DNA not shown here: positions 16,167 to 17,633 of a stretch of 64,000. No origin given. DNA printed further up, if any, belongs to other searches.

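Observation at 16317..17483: Monocistronic Rho-like protein with the Rho domain order but no P-loop: a possible catalytically dead Rho paralog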

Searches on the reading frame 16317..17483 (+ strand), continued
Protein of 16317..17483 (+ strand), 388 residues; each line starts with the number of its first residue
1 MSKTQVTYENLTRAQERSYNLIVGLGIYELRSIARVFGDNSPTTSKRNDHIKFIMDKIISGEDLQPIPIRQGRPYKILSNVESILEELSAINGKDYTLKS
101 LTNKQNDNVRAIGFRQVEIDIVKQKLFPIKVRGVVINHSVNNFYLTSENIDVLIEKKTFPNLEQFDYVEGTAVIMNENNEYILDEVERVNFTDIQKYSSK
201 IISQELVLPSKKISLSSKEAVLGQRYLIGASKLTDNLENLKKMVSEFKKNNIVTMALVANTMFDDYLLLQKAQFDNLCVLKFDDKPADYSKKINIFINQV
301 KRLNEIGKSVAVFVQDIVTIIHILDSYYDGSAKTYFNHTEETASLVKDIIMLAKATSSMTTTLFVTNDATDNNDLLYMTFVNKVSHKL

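Call 43: find_related_loci(query=A2, collection=genome_contigs, flank=8000)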
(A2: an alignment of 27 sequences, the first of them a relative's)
Query A2 (381 aa) in genome_contigs; peptide patterns used: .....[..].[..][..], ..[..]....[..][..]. (x = any residue, [..] = any of these).
91 stretches matched a pattern; 63 encode a relative of the query (tblastn E <= 1e-3); 63 distinct loci.
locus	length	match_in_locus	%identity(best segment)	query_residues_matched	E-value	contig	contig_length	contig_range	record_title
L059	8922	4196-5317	56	1-378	2e-129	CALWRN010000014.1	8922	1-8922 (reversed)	MAG: uncultured Clostridia bacterium isolate E21__bin145 genome assembly, contig: E21__k127_7155867, whole genome shotgu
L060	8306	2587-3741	47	1-381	7e-106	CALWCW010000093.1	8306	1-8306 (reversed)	MAG: uncultured Clostridia bacterium isolate E03__bin84 genome assembly, contig: E03__k127_4564444, whole genome shotgun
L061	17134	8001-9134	48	1-381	3e-99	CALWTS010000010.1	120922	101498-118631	MAG: uncultured Clostridia bacterium isolate E30__bin183 genome assembly, contig: E30__k127_4186905, whole genome shotgu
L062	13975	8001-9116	46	1-381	3e-96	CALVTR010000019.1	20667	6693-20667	MAG: uncultured Clostridia bacterium isolate BRZ_CD__bin5 genome assembly, contig: BRZ_CD__NODE_2774_length_20667_cov_8.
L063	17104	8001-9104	44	10-381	3e-95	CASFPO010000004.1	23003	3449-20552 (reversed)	uncultured Firmicutes bacterium isolate SI.O36.metabat-bins.110 genome assembly, contig: SI.O36.metabat-bins.110.fa_k141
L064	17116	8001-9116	47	10-381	4e-92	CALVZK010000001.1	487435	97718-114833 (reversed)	MAG: uncultured Clostridia bacterium isolate BRZ_SF__bin122 genome assembly, contig: BRZ_SF__NODE_1_length_487435_cov_13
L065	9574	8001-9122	45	1-381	6e-92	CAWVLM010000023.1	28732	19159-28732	MAG: Clostridia bacterium isolate metabat2_coassembly_bwa.753 MAG genome assembly, contig: k87_2700922, whole genome sho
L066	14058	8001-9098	44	11-381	2e-90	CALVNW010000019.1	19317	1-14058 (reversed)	MAG: uncultured Clostridia bacterium isolate BRZ_ES__bin107 genome assembly, contig: BRZ_ES__NODE_3649_length_19317_cov_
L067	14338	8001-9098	44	11-381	1e-89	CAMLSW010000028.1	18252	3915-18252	MAG: uncultured Clostridia bacterium isolate ERR4303218_bin.57_MetaWRAP_v1.1_MAG genome assembly, contig: NODE_3051_leng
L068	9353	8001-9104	43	11-381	3e-88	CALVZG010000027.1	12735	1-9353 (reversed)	MAG: uncultured Clostridia bacterium isolate E03__bin18 genome assembly, contig: E03__k127_2672715, whole genome shotgun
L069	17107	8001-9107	43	12-381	1e-86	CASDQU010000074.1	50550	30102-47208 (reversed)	uncultured Firmicutes bacterium isolate CO.A26.metabat-bins.279 genome assembly, contig: CO.A26.metabat-bins.279.fa_k141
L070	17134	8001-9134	41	1-381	2e-86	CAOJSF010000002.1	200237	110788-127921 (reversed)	MAG TPA_asm: uncultured Clostridia bacterium isolate SRR15604559_bin.67_metawrap_v1.3_MAG genome assembly, contig: NODE.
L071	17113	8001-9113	41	1-379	4e-84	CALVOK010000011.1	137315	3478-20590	MAG: uncultured Clostridia bacterium isolate E03__bin100 genome assembly, contig: E03__k127_3279873, whole genome shotgu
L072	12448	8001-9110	41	9-381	3e-84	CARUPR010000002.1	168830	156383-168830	MAG TPA_asm: uncultured Eubacteriales bacterium isolate MGBC127298 genome assembly, contig: MGBC127298.2, whole genome s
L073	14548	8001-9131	43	5-381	1e-83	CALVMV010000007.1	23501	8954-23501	MAG: uncultured Clostridia bacterium isolate BRZ_BA__bin78 genome assembly, contig: BRZ_BA__NODE_1914_length_23501_cov_1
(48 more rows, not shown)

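Call 57: find_encoding_contigs(protein=window:16317-17483:+, flank=10000, max_places=4)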
Protein window:16317-17483:+ (388 aa): 4 contigs read that carry it; 3 places shown.
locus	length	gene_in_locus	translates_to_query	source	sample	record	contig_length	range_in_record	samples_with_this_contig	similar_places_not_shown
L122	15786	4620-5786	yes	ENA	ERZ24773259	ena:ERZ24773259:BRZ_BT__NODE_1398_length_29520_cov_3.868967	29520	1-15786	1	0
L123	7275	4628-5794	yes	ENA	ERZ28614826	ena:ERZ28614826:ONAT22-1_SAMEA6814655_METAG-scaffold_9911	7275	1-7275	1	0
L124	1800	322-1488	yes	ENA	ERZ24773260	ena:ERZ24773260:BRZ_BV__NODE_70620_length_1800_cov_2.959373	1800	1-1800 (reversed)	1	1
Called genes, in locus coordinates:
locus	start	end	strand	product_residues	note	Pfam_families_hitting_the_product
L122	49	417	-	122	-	PF00574:CLP_protease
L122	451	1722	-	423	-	PF05697:Trigger_N, PF00254:FKBP_C, PF05698:Trigger_C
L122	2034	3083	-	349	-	PF00589:Phage_integrase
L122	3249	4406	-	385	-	PF13180:PDZ_2 (faint), PF05580:Peptidase_S55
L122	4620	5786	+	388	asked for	-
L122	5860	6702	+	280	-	PF01790:LGT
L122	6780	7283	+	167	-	-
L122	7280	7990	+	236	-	-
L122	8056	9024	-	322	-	PF11449:ArsP_2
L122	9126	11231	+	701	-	PF02463:SMC_N (faint), PF00005:ABC_tran, PF02687:FtsX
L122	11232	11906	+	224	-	PF08713:DNA_alkylation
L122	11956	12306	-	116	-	PF01245:Ribosomal_L19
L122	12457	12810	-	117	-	PF08378:NERD (weak), PF02021:UPF0102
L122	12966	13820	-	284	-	PF00009:GTP_EFTU (faint), PF00350:Dynamin_N (faint), PF02421:FeoB_N, PF01926:MMR_HSR1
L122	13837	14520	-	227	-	PF01746:tRNA_m1G_MT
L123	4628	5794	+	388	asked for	-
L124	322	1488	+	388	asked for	-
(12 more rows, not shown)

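Call 58: find_encoding_contigs(protein=P0204, flank=7000, max_places=2)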
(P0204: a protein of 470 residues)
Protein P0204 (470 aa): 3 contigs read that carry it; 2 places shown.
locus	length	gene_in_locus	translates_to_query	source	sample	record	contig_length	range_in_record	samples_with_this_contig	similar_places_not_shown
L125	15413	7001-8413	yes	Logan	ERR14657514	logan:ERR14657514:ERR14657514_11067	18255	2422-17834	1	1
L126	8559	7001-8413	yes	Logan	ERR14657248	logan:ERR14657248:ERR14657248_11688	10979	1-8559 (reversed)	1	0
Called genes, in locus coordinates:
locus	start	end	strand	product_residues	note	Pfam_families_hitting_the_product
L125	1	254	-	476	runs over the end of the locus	PF07261:DnaB_2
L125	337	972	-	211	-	PF00702:Hydrolase, PF13419:HAD_2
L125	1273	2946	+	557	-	PF01738:DLH (weak)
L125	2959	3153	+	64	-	PF06107:DUF951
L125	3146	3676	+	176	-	PF10502:Peptidase_S26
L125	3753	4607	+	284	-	PF02645:DegV, PF13684:FakA-like_C (weak)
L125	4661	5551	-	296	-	PF02645:DegV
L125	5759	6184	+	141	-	PF09148:DUF1934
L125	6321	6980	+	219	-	PF13483:Lactamase_B_3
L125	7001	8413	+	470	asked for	PF07498:Rho_N (weak), PF07497:Rho_RNA_bind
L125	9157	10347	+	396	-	PF13393:tRNA-synt_His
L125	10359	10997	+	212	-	PF01634:HisG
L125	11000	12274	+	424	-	PF00815:Histidinol_dh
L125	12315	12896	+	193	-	PF00475:IGPD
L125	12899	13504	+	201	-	PF00117:GATase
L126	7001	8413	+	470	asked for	PF07498:Rho_N (weak), PF07497:Rho_RNA_bind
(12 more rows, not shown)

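Call 59: find_encoding_contigs(protein=P0259, flank=7000, max_places=2)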
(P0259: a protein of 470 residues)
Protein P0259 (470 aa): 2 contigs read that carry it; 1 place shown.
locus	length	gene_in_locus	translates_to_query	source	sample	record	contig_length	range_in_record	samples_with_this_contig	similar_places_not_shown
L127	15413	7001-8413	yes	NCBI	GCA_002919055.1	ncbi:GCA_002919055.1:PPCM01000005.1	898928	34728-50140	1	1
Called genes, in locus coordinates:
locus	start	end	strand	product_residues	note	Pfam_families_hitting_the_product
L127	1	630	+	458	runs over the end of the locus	-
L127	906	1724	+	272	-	PF00072:Response_reg, PF08769:Spo0A_C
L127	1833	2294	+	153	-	-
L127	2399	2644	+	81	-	PF06257:VEG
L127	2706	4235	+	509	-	PF12673:SipL (faint)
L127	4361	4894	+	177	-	PF09551:Spore_II_R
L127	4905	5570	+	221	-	PF01471:PG_binding_1, PF07486:Hydrolase_2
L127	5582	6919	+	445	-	PF20769:YPEB_N, PF14620:YPEB_PepSY1-2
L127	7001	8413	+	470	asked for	PF07497:Rho_RNA_bind (faint), PF00006:ATP-synt_ab (faint)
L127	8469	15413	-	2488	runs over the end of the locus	-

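Call 60: find_encoding_contigs(protein=P0263, flank=7000, max_places=2)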
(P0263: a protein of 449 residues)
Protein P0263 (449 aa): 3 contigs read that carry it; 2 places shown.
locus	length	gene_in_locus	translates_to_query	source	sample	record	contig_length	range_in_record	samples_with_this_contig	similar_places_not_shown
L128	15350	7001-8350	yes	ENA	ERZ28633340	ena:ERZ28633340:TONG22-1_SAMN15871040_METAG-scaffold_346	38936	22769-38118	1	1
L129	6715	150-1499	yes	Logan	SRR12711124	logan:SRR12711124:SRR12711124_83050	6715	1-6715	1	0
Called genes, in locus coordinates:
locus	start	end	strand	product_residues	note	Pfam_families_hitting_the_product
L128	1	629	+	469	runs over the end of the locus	-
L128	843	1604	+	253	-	PF00072:Response_reg, PF08769:Spo0A_C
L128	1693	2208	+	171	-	-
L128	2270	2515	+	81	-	PF06257:VEG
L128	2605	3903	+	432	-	PF12673:SipL (faint)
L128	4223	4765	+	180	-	PF09551:Spore_II_R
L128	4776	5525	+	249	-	PF01471:PG_binding_1, PF07486:Hydrolase_2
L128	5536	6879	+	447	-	PF20769:YPEB_N, PF14620:YPEB_PepSY1-2, PF03413:PepSY (faint), PF16244:DUF4901 (faint)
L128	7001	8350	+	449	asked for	-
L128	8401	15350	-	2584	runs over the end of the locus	-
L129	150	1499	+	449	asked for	-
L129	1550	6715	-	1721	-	?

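Call 61: search_protein_families(library=padloc, proteins=[window:16317-17480:+, P0144, P0204, P0251], max_evalue=0.01)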
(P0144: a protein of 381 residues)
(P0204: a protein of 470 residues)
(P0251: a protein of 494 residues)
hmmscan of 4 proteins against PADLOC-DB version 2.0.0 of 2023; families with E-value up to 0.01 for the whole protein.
window:16317-17480:+ (388 aa): 0 families

P0144 (381 aa): 0 families

P0204 (470 aa): 0 families

P0251 (494 aa): 1 family
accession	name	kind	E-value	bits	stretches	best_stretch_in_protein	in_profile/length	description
PDLC04140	mad8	-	1.2e-05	23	1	240-271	23-54/314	mads_8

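Call 62: search_protein_families(library=phrogs, proteins=[window:16317-17480:+, P0144, P0204], max_evalue=0.01)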
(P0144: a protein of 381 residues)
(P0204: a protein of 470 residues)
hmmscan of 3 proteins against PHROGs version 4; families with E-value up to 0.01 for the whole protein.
window:16317-17480:+ (388 aa): 0 families

P0144 (381 aa): 3 families
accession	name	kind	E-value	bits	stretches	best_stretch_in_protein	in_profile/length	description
phrog_2724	-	unknown function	5.7e-05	24.5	1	9-48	39-78/83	-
phrog_10204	-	unknown function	0.0015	19.3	1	227-316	65-158/173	-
phrog_3281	-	DNA, RNA and nucleotide metabolism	0.0078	17.5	0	7-50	59-102/107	endonuclease VII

P0204 (470 aa): 2 families
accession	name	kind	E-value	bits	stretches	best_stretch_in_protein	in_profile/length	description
phrog_2724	-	unknown function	0.00028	22.3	1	8-51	38-81/83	-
phrog_2250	-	unknown function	0.0093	16.9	0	12-51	124-163/168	-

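Call 65: find_related_loci(query=A4, collection=genome_contigs, flank=3500)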
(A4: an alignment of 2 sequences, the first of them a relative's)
Query A4 (219 aa) in genome_contigs; peptide patterns used: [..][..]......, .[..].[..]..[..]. (x = any residue, [..] = any of these).
600 stretches matched a pattern (row limit reached: there are more); 528 encode a relative of the query (tblastn E <= 1e-3); the best 80 are kept; 80 distinct loci.
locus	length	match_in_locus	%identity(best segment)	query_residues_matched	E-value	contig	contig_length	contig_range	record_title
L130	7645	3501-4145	56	1-216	1e-85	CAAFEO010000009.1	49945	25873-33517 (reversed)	MAG TPA_asm: Clostridia bacterium, isolate HGM11417, WGS project CAAFEO010000000 data, contig: SRS104197_37_k99_7587, wh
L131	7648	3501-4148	54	1-216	3e-80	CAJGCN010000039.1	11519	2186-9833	MAG: uncultured Clostridia bacterium isolate MAG14 genome assembly, contig: k141_2950913_length_11519_cov_14.1385, whole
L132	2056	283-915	57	1-212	5e-83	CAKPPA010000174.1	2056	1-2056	MAG: uncultured Clostridia bacterium isolate REFINED_METABAT215_TOP10_CONTIGS_1500_ASSEMBLY_K77_MERGED__Hadza_MoBio_hadz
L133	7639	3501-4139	55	1-214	4e-79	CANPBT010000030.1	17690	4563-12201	MAG TPA_asm: uncultured Clostridia bacterium isolate SRR15604549_bin.13_metawrap_v1.3_MAG genome assembly, contig: NODE.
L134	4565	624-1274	53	1-216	4e-79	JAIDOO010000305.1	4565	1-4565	MAG: Clostridia bacterium isolate SC0351_S18_8 SC0351_S18_8_contig_305, whole genome shotgun sequence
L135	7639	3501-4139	57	1-214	2e-79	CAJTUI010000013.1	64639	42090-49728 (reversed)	MAG TPA_asm: uncultured Christensenella sp. isolate MGBC115043 genome assembly, contig: MGBC115043.13, whole genome shot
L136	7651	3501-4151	53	1-217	1e-78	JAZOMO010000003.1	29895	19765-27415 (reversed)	MAG: Candidatus Scatosoma sp. isolate T1900045647_YK20190341.MAGScoT_cleanbin_000010 SGB_8175_k141_592883, whole genome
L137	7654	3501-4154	52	1-218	3e-78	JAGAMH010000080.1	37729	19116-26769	MAG: Clostridia bacterium isolate RGIG8572 Water_deer_Cecum-3__c401281, whole genome shotgun sequence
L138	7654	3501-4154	51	1-217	4e-77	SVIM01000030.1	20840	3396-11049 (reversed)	MAG: Clostridiales bacterium isolate SIG409 NODE_47885_length_20840_cov_2.107131, whole genome shotgun sequence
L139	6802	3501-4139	54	1-212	4e-77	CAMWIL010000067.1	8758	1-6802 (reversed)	MAG TPA_asm: uncultured Clostridia bacterium isolate SRR14411269_bin.10_metawrap_v1.3_MAG genome assembly, contig: NODE.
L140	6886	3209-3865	54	1-219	4e-77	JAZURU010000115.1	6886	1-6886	MAG: Candidatus Scatosoma sp. isolate T1900044850_TS20190316.MAGScoT_cleanbin_000082 SGB_3007_k141_1335092, whole genome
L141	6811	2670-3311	53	1-215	5e-77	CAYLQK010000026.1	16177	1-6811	MAG TPA_asm: uncultured Clostridia bacterium isolate SRP222994_co1_385 genome assembly, contig: NODE_7510_length_16177_c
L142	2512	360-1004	53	1-215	2e-78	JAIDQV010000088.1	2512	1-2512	MAG: Clostridia bacterium isolate SC0360_S7_15 SC0360_S7_15_contig_88, whole genome shotgun sequence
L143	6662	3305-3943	53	1-215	1e-76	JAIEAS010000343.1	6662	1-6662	MAG: Clostridia bacterium isolate SC0380_S10_11 SC0380_S10_11_contig_343, whole genome shotgun sequence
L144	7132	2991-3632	56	1-215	1e-76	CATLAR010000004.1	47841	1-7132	MAG TPA_asm: uncultured Christensenella sp. isolate MGG03659_1680015486 genome assembly, contig: ERR2844015_2598, whole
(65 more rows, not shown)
